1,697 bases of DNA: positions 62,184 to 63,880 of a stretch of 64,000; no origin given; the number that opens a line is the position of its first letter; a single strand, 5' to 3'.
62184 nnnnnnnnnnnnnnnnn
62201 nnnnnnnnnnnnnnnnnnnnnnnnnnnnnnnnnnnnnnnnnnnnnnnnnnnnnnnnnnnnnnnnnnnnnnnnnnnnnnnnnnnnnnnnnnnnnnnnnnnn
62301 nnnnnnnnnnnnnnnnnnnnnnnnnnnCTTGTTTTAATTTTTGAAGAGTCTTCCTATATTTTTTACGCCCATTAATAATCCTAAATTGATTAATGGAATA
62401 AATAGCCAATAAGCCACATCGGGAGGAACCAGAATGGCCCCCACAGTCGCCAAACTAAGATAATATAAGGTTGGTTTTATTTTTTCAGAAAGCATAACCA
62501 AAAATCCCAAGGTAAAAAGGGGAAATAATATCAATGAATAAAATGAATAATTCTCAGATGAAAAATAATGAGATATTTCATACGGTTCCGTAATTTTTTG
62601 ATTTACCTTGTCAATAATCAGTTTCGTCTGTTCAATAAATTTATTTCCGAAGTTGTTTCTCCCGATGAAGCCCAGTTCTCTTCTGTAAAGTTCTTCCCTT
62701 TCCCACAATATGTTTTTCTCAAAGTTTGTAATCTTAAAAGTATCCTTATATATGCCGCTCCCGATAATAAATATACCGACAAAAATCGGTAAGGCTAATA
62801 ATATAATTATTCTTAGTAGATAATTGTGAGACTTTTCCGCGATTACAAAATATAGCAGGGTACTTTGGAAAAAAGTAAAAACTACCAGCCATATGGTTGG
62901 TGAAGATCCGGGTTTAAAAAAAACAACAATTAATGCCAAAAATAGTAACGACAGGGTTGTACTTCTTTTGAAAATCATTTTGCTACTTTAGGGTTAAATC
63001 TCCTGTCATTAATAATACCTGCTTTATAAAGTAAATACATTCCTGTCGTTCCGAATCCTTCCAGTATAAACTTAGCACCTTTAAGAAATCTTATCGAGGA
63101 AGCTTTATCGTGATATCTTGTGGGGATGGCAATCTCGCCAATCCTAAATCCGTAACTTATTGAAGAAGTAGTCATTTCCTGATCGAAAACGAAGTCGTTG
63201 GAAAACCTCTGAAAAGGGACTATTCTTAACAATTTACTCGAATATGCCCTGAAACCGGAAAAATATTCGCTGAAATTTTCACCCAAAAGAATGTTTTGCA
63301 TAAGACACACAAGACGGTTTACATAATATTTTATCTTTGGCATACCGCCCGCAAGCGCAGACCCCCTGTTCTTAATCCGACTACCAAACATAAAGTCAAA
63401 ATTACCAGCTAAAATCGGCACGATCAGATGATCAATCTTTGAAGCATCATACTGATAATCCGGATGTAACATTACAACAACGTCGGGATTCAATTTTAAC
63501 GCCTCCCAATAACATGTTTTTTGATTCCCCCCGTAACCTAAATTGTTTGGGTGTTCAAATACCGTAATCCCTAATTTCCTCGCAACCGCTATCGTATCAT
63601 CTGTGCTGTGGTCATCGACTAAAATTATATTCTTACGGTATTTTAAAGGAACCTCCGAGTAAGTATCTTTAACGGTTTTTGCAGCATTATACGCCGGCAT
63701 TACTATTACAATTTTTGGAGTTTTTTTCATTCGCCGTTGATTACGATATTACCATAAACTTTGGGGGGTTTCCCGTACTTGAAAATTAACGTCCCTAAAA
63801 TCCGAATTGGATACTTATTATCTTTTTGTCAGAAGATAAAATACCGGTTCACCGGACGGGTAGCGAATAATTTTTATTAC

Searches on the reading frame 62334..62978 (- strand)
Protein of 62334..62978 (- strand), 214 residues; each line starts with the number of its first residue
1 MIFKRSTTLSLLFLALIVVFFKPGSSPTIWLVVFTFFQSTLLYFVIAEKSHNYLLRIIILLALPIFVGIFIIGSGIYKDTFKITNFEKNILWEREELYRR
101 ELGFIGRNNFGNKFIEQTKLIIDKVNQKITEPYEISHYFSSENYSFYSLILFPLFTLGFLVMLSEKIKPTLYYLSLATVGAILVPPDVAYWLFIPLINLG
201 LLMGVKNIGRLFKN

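Call 7: search_protein_families(library=pfam, proteins=[window:62334-62978:-], max_evalue=0.01)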
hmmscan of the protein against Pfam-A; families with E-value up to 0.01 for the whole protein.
window:62334-62978:- (214 aa): 0 families

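Call 8: search_protein_families(library=ncbifam, proteins=[window:62334-62978:-], max_evalue=0.001)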
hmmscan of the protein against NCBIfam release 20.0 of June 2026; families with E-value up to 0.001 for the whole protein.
window:62334-62978:- (214 aa): 0 families

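Call 29: search_protein_families(library=pfam, proteins=[window:62334-62978:-], max_evalue=5)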
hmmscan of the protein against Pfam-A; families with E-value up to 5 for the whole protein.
window:62334-62978:- (214 aa): 0 families

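Call 35: find_homologous_proteins(query=window:62334-62978:-)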
Query window:62334-62978:- (214 aa): 19 proteins with E <= 0.001 among 641 candidates.
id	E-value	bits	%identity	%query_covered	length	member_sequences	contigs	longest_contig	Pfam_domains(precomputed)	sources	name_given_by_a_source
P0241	1.2e-131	455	100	100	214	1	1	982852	-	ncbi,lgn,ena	-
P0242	9.1e-111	387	83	100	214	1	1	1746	-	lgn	-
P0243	3.1e-108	379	80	100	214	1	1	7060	-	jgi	jgi:hypothetical protein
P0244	9.6e-95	334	69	100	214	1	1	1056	-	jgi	jgi:hypothetical protein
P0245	1.4e-89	318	71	97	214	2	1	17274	-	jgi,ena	-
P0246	2.6e-88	313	67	99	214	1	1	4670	-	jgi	jgi:hypothetical protein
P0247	7.2e-87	309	67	91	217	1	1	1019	-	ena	-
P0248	4.0e-86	306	67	99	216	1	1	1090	-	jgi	-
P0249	5.5e-86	306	67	100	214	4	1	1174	-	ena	-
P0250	8.8e-86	305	67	97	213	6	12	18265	-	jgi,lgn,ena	-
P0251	4.3e-84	300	66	97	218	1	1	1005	-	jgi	jgi:hypothetical protein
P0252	2.3e-81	291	64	99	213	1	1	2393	-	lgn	-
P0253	5.0e-81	290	66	99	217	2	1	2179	-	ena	-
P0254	1.0e-80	289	66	98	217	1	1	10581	-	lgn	-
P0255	1.2e-69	252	71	73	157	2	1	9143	-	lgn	-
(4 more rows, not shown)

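Call 38: find_encoding_contigs(protein=P0250, flank=9000, max_places=2)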
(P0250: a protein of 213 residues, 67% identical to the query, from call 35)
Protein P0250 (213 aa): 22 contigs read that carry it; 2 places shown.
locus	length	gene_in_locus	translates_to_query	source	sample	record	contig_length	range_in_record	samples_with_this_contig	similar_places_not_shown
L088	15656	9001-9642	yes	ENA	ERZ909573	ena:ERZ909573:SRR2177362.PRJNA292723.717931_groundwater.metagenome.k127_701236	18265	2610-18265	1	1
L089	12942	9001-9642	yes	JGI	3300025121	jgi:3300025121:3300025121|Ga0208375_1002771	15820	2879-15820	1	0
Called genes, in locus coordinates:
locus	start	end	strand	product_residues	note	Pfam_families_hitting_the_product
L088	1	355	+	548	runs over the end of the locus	-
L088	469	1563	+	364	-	PF09594:GT87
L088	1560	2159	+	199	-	-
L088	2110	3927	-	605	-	-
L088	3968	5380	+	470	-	PF13231:PMT_2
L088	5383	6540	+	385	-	-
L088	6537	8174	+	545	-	PF02366:PMT, PF13231:PMT_2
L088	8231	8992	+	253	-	PF00535:Glycos_transf_2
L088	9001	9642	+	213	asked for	-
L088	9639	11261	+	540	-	-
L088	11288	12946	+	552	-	PF02366:PMT, PF13231:PMT_2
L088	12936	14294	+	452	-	PF13231:PMT_2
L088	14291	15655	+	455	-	?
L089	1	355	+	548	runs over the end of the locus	-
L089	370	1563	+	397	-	PF09594:GT87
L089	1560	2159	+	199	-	-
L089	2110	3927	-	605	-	-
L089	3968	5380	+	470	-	PF13231:PMT_2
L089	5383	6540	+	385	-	-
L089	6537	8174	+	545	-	PF02366:PMT, PF13231:PMT_2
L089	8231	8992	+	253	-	PF00535:Glycos_transf_2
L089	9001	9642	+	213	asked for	-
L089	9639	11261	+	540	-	-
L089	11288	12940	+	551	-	?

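Call 39: find_encoding_contigs(protein=P0245, flank=9000, max_places=1)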
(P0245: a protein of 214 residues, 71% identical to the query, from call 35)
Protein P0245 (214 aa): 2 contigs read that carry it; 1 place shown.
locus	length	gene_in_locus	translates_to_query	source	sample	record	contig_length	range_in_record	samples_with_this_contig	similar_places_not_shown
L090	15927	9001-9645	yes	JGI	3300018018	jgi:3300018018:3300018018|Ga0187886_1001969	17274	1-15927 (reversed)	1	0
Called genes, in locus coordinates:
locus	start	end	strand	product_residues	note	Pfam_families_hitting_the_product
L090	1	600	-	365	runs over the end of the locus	-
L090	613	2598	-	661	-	-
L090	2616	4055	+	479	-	PF13231:PMT_2 (weak)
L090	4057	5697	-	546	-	PF02366:PMT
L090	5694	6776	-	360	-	-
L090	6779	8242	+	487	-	PF13231:PMT_2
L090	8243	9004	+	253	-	PF00535:Glycos_transf_2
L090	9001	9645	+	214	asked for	-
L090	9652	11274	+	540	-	PF13231:PMT_2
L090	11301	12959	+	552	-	PF02366:PMT, PF13231:PMT_2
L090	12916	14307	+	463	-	PF13231:PMT_2 (weak)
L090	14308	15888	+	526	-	PF02366:PMT (weak), PF13231:PMT_2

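Call 75: predict_structure(alignment_id=A3)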
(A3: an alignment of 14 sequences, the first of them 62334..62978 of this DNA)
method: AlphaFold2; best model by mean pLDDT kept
length: 214 residues; sequences in the alignment: 14
mean_pLDDT: 49.6   pTM: 0.26
mean pLDDT of the five models: 49.6, 48.9, 47.7, 47.3, 45.3
residues with pLDDT >= 90: 0; 70-90: 0; 50-70: 106; < 50: 108
segments of 3 or more residues with pLDDT < 50: 1-4, 17-25, 70-88, 131-164, 180-196, 198-201, 203-214
pLDDT, mean of each block of 10 residues (from residue 1): 48 53 47 56 57 61 54 38 44 61 59 58 58 40 32 41 48 51 45 47 48 42
secondary structure, 60 per line:
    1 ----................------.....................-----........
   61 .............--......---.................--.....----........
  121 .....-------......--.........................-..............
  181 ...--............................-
elements in order: H5-20 H27-47 H53-73 H76-81 H85-101 H104-108 H113-125 H133-138 H141-165 H167-183 H186-213

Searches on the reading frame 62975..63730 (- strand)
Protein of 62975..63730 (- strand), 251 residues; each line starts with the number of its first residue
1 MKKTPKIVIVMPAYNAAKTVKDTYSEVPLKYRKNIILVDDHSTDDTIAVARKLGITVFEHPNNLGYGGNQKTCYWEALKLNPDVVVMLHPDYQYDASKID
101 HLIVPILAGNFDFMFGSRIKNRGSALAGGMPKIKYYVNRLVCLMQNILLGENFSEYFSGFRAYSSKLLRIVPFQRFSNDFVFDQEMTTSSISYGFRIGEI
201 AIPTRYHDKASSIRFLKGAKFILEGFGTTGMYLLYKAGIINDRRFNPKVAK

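Call 7: search_protein_families(library=pfam, proteins=[window:62975-63730:-], max_evalue=0.01)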
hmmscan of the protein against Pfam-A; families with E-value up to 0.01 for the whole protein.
window:62975-63730:- (251 aa): 1 family
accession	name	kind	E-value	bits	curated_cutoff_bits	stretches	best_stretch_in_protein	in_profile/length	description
PF00535.33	Glycos_transf_2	-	3e-16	60.3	23.3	1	9-168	2-164/168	Glycosyl transferase family 2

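Call 8: search_protein_families(library=ncbifam, proteins=[window:62975-63730:-], max_evalue=0.001)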
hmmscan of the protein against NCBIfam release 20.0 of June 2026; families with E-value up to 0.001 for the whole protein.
window:62975-63730:- (251 aa): 8 families
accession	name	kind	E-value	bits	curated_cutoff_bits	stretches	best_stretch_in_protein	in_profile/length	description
TIGR04182.1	glyco_TIGR04182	equivalog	1e-20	74.3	325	1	7-210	2-194/293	S-layer glycoprotein N-glycosyltransferase AglJ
NF058614.1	PPMAGASynPpgS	equivalog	5.6e-15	55.4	370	1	8-168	3-162/226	polyprenyl-phospho-N-acetylgalactosaminyl synthase PpgS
NF041391.1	DPhHxTase_Halo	equivalog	2.6e-12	46.2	375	1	11-213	1-192/213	dolichyl-phosphate hexose transferase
NF010496.0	PRK13915.1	equivalog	1.1e-07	31.3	262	1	2-108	28-144/307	glucosyl-3-phosphoglycerate synthase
TIGR04283.1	glyco_like_mftF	equivalog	2e-06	27.6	182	1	8-121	2-113/221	TIGR04283 family arsenosugar biosynthesis glycosyltransferase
TIGR03937.1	PgaC_IcaA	equivalog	1.7e-05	24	422.3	1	2-53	42-95/407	poly-beta-1,6-N-acetyl-D-glucosamine synthase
TIGR03469.1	HpnB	hypoth_equivalog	2.5e-05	23.5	379.25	1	3-54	42-96/386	hopene-associated glycosyltransferase HpnB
NF047683.1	TeichurnBiosyTuaG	equivalog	4.9e-05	23.1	400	1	2-50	3-53/252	teichuronic acid biosynthesis protein TuaG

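Call 13: search_solved_structures(query=window:62975-63730:-, max_evalue=0.001)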
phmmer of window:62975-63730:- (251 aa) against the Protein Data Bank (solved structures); distinct sequences matched with E-value up to 0.001: 0.

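Call 89: search_solved_structures(query=A5, max_evalue=0.01)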
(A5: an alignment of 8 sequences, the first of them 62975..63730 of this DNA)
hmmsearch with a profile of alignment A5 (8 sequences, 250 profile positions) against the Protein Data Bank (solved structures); distinct sequences matched with E-value up to 0.01: 15.
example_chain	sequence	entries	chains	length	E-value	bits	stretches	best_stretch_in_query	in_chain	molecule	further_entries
5mlz_A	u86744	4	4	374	1.2e-11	48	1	5-174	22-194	Dolichol monophosphate mannose synthase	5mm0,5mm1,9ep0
8vh7_A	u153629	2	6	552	3e-06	30.4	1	5-111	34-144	Heparosan synthase B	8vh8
8viw_A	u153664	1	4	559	3e-06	30.3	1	5-111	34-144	Heparosan synthase B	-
3f1y_A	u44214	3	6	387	5.5e-05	26.2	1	7-100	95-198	Mannosyl-3-phosphoglycerate synthase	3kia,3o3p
5tze_C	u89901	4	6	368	6.1e-05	26.1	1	8-116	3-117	Glycosyl transferase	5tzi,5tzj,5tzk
5tz8_A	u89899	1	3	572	7.6e-05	25.8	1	8-116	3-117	Glycosyl transferase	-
22ao_A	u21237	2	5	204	0.00032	23.7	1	10-111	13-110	GmaR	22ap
9bhc_C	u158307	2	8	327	0.00058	22.9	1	6-172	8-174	Undecaprenyl-phosphate 4-deoxy-4-formamido-L-arabinose transferase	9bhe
8vxh_A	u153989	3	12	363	0.00077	22.5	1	6-172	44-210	Undecaprenyl-phosphate 4-deoxy-4-formamido-L-arabinose transferase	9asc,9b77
3bcv_A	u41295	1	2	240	0.0008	22.4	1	6-68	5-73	Putative glycosyltransferase protein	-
9hwj_A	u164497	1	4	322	0.0025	20.8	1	6-172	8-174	Undecaprenyl-phosphate 4-deoxy-4-formamido-L-arabinose transferase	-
6p61_A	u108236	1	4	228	0.0064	19.4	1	2-79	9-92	Glycosyltransferase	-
5ekp_C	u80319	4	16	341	0.0077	19.2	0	6-126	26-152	Uncharacterized glycosyltransferase sll0501 | Glycosyltransferase sll0501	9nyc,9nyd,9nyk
5eke_A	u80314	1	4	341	0.0078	19.2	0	6-126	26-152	Uncharacterized glycosyltransferase sll0501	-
9nye_A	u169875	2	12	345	0.0079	19.1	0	6-126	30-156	Glycosyltransferase sll0501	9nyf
